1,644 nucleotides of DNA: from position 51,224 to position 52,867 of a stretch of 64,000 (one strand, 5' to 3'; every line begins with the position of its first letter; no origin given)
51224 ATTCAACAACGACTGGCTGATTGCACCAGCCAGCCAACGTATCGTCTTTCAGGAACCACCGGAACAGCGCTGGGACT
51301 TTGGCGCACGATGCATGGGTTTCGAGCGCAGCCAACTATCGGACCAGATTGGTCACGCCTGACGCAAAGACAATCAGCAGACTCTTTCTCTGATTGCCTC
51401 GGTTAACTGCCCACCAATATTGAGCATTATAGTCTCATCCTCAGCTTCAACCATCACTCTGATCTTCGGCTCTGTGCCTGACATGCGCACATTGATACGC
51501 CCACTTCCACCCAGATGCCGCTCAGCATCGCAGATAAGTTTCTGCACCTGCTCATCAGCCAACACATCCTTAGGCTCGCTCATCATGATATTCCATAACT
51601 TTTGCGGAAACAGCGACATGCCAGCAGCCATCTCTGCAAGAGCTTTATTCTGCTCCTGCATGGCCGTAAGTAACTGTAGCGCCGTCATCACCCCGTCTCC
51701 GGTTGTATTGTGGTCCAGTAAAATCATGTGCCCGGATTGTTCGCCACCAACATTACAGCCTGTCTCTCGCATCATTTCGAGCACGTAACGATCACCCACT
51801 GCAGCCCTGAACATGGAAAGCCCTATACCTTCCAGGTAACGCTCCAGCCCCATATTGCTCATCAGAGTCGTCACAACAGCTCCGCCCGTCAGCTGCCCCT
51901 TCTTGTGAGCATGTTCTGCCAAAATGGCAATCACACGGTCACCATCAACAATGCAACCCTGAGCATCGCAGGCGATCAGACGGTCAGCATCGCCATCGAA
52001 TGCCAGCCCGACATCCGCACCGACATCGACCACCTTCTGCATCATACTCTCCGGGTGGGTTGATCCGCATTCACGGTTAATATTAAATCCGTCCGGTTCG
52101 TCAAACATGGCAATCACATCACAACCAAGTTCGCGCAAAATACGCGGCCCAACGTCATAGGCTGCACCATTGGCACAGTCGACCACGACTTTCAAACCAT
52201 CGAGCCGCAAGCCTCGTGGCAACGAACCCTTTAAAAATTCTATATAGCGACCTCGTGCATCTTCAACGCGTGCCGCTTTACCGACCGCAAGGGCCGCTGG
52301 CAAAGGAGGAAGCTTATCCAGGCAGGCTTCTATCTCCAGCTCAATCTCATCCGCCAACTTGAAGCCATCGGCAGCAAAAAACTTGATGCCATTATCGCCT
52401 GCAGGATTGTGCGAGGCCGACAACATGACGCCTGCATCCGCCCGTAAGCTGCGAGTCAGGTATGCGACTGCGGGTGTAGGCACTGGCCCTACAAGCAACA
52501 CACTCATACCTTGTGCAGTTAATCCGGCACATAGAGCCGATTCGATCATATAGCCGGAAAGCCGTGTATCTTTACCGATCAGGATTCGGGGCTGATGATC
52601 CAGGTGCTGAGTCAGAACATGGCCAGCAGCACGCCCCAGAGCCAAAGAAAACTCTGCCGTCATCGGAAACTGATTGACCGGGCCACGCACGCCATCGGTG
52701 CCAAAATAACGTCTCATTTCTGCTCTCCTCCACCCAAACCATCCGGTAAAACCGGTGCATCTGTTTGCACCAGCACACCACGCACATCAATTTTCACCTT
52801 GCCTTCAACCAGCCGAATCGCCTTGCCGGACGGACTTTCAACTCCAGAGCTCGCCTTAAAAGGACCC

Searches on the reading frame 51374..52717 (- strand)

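Call 80: search_protein_families(library=pfam, proteins=[window:51374-52717:-], max_evalue=0.00001)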
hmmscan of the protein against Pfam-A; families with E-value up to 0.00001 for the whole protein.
window:51374-52717:- (447 aa): 4 families
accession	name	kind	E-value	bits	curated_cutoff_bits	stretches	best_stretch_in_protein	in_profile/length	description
PF02878.22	PGM_PMM_I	-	9.4e-46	155.4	22.5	1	2-135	1-133/138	Phosphoglucomutase/phosphomannomutase, alpha/beta/alpha domain I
PF02880.22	PGM_PMM_III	-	5.7e-37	126.8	20.7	1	258-365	1-110/115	Phosphoglucomutase/phosphomannomutase, alpha/beta/alpha domain III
PF02879.22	PGM_PMM_II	-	4.6e-19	69.3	29.3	1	157-254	2-103/103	Phosphoglucomutase/phosphomannomutase, alpha/beta/alpha domain II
PF00408.26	PGM_PMM_IV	-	3.1e-14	53.2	23.1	1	375-430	2-57/68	Phosphoglucomutase/phosphomannomutase, C-terminal domain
